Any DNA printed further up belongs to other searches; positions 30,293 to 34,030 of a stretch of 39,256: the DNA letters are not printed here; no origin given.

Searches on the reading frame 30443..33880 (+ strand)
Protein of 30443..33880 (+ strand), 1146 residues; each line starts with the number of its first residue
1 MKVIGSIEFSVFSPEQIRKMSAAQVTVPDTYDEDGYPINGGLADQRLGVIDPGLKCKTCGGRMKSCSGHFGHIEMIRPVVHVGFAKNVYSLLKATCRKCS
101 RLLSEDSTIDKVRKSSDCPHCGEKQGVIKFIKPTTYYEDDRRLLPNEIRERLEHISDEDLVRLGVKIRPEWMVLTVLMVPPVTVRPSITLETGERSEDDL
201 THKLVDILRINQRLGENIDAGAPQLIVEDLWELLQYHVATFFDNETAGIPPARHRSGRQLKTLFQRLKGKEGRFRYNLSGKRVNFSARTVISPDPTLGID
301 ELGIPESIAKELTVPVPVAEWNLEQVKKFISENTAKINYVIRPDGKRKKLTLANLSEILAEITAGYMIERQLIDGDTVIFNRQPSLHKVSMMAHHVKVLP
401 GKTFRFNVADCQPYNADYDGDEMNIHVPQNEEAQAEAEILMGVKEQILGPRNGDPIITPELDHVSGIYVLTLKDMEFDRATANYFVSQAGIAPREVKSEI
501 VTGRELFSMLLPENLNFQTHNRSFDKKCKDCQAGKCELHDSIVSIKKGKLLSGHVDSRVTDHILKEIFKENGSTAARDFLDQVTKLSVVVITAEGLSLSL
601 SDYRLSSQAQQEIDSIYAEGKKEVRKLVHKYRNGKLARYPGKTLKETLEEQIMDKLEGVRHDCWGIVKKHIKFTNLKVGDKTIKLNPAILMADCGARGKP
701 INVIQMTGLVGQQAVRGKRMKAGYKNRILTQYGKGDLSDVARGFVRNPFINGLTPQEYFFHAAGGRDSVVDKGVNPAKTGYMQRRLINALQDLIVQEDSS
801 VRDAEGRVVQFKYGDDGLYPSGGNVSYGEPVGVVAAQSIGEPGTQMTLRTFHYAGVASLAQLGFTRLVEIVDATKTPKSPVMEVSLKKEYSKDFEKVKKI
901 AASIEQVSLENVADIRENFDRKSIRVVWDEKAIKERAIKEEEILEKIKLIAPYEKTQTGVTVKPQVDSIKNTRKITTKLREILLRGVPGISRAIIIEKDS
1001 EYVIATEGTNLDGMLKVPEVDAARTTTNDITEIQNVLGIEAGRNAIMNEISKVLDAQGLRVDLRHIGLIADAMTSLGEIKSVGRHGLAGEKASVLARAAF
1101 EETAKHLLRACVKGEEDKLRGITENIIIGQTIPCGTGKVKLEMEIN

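Call 9: search_protein_families(library=pfam, proteins=[window:30443-33880:+], max_evalue=0.001)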
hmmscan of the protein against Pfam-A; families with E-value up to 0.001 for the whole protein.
window:30443-33880:+ (1146 aa): 5 families
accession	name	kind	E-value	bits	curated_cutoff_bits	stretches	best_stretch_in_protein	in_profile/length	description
PF04997.17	RNA_pol_Rpb1_1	-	1.4e-85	287.8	39.7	2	110-278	134-312/312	RNA polymerase Rpb1, domain 1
PF04998.22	RNA_pol_Rpb1_5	-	3.2e-82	276.4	28.5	1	752-1093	1-265/267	RNA polymerase Rpb1, domain 5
PF00623.25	RNA_pol_Rpb1_2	-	8.2e-61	205.5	25.3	1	280-443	1-166/166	RNA polymerase Rpb1, domain 2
PF04983.23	RNA_pol_Rpb1_3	-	1.8e-25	90.1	28.9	1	446-602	1-161/162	RNA polymerase Rpb1, domain 3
PF05000.22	RNA_pol_Rpb1_4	-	3.2e-22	78.9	24.8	1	630-745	3-107/107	RNA polymerase Rpb1, domain 4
